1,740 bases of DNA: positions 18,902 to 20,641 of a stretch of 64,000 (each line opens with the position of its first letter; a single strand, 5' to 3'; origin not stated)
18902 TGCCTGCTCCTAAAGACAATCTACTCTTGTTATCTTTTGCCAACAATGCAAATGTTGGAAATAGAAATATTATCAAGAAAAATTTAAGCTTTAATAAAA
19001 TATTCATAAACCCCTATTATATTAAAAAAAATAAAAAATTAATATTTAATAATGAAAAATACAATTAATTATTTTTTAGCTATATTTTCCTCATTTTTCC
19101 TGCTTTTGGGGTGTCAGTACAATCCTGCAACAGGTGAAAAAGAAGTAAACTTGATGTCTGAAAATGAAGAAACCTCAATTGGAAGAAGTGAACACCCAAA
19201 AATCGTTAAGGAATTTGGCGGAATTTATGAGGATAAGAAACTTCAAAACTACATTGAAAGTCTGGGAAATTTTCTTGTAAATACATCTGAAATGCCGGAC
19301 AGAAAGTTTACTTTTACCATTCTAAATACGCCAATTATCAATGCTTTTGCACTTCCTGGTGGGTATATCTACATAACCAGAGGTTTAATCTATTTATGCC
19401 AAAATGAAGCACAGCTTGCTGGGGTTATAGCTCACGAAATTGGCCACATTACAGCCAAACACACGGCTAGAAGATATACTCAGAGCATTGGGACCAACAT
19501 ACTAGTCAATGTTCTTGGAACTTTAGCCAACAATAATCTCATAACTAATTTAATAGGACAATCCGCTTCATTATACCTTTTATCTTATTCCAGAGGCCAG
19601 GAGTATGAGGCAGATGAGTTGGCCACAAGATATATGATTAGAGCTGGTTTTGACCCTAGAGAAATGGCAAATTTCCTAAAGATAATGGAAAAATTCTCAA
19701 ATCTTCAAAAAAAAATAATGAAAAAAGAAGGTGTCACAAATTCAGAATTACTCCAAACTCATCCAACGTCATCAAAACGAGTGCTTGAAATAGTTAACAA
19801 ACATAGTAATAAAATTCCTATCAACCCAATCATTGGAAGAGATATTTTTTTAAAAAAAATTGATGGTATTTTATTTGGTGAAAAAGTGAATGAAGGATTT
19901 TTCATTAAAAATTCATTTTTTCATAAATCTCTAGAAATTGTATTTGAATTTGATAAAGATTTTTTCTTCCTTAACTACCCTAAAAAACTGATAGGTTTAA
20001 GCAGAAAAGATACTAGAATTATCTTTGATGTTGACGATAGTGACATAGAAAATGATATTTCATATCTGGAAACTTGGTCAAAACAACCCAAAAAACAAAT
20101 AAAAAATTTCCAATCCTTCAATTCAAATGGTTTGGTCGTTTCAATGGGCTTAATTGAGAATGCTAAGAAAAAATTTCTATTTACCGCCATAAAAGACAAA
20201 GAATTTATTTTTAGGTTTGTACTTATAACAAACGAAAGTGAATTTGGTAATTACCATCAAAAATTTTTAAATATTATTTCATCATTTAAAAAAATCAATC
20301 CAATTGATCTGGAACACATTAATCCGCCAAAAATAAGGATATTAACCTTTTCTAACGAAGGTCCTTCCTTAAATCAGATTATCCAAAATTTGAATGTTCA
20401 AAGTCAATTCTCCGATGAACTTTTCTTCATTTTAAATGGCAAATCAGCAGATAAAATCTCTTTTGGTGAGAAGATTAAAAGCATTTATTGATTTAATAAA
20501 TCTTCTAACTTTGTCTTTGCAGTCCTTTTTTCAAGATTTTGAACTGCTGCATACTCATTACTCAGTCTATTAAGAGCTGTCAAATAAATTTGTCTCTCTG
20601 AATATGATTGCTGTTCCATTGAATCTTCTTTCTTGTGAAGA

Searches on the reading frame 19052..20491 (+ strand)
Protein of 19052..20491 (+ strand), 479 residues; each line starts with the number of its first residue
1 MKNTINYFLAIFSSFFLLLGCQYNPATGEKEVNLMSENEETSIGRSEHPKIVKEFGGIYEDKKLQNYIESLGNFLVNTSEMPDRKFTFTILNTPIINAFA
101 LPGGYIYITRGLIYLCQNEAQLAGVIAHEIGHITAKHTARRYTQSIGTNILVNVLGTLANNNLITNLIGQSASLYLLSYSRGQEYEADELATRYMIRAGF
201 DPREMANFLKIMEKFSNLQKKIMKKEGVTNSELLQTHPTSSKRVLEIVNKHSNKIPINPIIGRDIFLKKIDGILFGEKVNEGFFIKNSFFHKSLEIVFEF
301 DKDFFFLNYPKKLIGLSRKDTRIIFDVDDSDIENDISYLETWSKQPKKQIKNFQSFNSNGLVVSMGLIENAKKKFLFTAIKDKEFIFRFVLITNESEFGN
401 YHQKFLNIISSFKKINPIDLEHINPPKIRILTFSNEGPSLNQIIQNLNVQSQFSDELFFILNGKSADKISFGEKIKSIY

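Call 47: search_protein_families(library=ncbifam, proteins=[window:19052-20491:+], max_evalue=1e-10)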
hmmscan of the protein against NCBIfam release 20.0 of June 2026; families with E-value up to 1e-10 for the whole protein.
window:19052-20491:+ (479 aa): 2 families
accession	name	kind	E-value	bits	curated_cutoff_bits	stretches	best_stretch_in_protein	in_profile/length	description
NF052400.1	M48_BAM_BepA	equivalog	1.6e-36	126.1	570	1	25-248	31-254/483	beta-barrel assembly-enhancing protease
NF052399.1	M48_lipo_LoiP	exception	2.9e-11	43.3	365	1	79-249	80-242/247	metalloprotease LoiP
